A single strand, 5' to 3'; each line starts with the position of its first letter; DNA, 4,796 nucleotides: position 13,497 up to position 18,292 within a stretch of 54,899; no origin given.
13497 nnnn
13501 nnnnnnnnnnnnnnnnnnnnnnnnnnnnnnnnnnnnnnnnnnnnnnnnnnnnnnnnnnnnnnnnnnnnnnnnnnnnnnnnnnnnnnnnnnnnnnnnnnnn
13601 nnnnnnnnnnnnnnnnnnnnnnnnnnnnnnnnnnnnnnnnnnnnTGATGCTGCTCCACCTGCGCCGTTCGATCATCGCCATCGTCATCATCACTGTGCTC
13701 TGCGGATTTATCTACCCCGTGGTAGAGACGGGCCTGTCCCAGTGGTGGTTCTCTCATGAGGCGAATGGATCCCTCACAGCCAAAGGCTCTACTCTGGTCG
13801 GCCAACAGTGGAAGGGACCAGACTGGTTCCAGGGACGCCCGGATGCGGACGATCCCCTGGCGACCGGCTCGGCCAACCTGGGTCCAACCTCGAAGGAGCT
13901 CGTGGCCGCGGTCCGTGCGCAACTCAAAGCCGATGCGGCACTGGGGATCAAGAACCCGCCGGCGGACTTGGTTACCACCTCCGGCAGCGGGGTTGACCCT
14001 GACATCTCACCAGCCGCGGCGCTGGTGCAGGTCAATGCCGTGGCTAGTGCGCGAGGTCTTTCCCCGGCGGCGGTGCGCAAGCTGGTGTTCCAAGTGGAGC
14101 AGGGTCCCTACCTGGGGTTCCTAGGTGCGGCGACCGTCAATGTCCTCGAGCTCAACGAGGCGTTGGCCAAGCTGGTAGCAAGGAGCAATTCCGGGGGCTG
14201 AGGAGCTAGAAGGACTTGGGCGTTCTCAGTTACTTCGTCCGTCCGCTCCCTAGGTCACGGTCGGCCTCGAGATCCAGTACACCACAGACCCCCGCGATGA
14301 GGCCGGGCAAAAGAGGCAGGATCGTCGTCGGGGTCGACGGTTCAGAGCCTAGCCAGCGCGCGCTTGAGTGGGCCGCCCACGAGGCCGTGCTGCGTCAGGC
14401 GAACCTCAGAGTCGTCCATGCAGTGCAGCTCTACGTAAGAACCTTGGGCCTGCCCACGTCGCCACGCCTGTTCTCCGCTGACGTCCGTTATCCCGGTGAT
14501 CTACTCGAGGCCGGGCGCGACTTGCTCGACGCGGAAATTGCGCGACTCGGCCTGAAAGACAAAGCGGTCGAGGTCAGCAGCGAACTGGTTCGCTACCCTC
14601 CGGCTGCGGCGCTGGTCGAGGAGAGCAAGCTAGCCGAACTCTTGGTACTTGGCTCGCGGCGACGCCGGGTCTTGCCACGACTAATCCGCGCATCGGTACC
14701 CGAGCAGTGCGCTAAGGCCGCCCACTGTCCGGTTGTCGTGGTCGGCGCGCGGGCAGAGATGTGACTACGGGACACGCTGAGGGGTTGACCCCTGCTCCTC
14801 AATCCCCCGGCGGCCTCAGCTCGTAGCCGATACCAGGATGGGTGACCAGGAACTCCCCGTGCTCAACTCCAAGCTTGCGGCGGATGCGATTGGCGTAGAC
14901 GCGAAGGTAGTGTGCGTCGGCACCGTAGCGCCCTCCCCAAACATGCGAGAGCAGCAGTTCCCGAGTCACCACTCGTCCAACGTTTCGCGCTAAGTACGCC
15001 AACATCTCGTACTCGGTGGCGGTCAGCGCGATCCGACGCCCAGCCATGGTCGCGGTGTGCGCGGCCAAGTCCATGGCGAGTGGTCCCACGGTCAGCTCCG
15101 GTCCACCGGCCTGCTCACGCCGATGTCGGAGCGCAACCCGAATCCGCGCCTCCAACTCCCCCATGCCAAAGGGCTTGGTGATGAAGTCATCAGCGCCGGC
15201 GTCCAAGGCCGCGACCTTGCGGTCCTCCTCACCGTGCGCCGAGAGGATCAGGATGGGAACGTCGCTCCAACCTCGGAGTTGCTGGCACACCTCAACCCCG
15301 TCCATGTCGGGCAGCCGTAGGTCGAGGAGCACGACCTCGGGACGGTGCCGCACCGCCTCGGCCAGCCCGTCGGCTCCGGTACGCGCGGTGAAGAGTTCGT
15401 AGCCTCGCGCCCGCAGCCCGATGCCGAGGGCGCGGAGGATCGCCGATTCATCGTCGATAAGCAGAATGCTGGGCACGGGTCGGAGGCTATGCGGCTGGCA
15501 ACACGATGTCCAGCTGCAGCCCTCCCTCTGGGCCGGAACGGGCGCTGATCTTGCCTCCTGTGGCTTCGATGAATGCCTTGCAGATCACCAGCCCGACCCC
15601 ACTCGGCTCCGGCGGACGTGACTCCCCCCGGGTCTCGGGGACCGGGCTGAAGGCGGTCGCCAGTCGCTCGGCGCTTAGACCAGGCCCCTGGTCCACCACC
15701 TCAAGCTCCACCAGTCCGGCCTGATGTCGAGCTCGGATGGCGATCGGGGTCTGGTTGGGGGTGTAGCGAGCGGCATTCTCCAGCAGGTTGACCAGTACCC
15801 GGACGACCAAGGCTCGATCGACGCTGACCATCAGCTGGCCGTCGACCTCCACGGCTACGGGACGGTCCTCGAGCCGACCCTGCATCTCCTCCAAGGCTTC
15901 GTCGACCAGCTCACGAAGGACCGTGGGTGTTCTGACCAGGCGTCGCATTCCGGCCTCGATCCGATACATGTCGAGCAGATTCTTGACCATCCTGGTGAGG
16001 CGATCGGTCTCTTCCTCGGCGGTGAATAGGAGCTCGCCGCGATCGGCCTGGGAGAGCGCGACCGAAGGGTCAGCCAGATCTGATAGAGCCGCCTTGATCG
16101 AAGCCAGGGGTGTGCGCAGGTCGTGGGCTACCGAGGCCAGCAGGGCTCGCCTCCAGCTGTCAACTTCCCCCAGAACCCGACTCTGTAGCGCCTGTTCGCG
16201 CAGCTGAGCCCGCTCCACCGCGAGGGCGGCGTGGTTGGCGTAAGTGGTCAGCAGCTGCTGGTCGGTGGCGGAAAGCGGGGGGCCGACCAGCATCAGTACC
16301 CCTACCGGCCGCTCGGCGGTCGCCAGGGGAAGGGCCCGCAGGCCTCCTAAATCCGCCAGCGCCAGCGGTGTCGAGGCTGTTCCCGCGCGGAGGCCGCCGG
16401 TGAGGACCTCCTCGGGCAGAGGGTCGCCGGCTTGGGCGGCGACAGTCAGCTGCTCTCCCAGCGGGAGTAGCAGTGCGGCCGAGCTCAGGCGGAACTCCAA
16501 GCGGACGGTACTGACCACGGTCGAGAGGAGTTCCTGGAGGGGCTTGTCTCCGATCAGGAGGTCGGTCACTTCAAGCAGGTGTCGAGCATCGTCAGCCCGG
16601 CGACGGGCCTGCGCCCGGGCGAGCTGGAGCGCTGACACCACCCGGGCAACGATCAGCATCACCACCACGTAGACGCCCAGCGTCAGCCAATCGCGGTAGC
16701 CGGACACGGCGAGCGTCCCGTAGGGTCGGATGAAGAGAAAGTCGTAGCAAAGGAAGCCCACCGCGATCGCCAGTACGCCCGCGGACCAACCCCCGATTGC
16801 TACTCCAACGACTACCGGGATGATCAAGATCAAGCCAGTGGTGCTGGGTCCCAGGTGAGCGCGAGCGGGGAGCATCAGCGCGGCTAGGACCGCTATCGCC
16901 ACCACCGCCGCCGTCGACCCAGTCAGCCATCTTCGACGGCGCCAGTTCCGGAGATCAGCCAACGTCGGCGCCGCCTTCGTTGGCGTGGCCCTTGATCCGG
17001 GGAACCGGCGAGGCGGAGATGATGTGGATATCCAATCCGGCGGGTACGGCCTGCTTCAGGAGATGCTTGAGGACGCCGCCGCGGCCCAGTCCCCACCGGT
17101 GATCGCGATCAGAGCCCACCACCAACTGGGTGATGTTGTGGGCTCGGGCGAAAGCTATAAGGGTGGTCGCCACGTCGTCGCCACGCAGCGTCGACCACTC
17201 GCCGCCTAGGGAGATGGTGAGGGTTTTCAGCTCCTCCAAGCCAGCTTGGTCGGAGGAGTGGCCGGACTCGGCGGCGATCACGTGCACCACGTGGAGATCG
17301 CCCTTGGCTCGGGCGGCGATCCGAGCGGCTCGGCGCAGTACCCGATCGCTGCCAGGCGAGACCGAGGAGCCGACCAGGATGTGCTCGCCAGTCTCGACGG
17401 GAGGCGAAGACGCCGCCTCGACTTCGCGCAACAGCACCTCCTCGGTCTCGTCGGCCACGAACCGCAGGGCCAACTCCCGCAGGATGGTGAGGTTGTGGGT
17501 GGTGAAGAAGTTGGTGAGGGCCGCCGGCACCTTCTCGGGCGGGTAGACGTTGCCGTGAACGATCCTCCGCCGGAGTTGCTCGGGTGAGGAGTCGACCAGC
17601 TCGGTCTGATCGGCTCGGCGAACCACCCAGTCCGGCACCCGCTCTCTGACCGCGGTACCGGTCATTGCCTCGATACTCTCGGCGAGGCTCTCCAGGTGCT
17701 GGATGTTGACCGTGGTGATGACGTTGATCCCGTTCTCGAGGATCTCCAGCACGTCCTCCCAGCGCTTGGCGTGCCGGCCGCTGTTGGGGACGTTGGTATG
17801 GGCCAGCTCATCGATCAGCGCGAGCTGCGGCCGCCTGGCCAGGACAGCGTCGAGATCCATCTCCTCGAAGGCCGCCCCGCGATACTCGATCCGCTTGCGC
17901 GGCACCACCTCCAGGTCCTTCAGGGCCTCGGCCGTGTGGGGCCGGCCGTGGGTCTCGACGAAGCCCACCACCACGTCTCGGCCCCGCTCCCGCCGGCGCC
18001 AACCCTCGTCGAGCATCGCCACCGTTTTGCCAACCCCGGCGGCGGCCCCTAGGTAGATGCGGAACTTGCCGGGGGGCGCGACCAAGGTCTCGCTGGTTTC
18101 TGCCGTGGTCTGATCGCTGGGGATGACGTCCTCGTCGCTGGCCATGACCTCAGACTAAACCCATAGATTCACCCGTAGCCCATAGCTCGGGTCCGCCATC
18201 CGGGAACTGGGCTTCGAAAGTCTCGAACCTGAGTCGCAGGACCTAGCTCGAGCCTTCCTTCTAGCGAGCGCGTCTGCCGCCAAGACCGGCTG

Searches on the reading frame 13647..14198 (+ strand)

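Call 82: search_protein_families(library=pfam, proteins=[window:13647-14198:+], max_evalue=0.00001)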
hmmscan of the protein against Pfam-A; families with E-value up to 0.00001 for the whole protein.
window:13647-14198:+ (184 aa): 1 family
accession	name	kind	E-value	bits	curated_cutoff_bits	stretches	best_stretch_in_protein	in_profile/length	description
PF02669.20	KdpC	-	8.8e-53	179.2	24.1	1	6-174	2-181/182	K+-transporting ATPase, c chain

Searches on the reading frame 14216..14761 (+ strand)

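Call 82: search_protein_families(library=pfam, proteins=[window:14216-14761:+], max_evalue=0.00001)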
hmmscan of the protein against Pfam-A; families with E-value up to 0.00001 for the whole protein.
window:14216-14761:+ (182 aa): 1 family
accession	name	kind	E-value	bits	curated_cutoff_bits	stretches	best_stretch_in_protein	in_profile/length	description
PF00582.32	Usp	-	1.8e-23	84.1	24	1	34-176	3-140/141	Universal stress protein family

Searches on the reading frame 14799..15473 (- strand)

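Call 82: search_protein_families(library=pfam, proteins=[window:14799-15473:-], max_evalue=0.00001)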
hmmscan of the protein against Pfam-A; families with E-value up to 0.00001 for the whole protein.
window:14799-15473:- (224 aa): 2 families
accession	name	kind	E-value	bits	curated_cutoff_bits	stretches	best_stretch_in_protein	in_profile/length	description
PF00072.30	Response_reg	-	7.8e-29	100.5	30.2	1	3-112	1-111/111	Response regulator receiver domain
PF00486.34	Trans_reg_C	-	5e-20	71.8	26.2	1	145-219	1-77/77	Transcriptional regulatory protein, C terminal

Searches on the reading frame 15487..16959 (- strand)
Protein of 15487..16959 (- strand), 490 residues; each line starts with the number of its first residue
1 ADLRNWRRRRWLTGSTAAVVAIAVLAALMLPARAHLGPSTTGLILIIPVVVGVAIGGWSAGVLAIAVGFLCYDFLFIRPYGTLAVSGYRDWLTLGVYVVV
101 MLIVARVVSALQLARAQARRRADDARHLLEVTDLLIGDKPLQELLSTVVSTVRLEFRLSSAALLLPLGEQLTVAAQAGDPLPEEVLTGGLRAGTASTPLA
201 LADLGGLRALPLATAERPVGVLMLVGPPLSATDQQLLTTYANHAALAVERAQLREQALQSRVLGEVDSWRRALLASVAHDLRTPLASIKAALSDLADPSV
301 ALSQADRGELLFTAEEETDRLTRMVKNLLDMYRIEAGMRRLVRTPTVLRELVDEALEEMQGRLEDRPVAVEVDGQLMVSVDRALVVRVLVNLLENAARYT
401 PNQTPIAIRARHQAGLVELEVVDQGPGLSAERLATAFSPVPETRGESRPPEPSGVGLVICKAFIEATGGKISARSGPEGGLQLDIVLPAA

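Call 82: search_protein_families(library=pfam, proteins=[window:15487-16959:-], max_evalue=0.00001)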
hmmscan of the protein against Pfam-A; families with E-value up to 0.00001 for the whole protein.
window:15487-16959:- (490 aa): 4 families
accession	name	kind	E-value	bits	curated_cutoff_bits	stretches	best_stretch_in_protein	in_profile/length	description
PF02518.31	HATPase_c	-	7.5e-19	68.6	26.4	1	381-489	2-109/111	Histidine kinase-, DNA gyrase B-, and HSP90-like ATPase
PF13493.11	DUF4118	-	2.8e-18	66.1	28.4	1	17-121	5-107/107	Domain of unknown function (DUF4118)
PF00512.31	HisKA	-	1.4e-14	54.3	26.9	1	270-337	2-66/66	His Kinase A (phospho-acceptor) domain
PF13492.12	GAF_3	-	7e-07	30.1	27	0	142-250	3-129/129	GAF domain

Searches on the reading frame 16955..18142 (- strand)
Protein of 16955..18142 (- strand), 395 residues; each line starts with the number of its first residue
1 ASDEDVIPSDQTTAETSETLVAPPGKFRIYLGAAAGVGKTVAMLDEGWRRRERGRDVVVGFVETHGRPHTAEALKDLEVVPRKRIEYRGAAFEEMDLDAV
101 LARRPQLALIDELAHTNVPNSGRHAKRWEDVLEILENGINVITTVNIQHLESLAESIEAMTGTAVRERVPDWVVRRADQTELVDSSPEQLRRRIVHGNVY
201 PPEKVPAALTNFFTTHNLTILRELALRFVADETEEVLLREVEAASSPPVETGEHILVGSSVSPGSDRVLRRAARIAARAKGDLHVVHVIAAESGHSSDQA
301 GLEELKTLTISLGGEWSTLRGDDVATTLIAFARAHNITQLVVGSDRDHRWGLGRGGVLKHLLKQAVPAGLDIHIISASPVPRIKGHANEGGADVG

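Call 82: search_protein_families(library=pfam, proteins=[window:16955-18142:-], max_evalue=0.00001)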
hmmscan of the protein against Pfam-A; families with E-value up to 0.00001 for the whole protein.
window:16955-18142:- (395 aa): 2 families
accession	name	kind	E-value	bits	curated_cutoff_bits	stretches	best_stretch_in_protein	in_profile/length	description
PF02702.23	KdpD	-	2.3e-90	302.1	26.1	1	25-232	3-209/210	Osmosensitive K+ channel His kinase sensor domain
PF00582.32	Usp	-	3.3e-09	37.9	24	1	254-363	4-131/141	Universal stress protein family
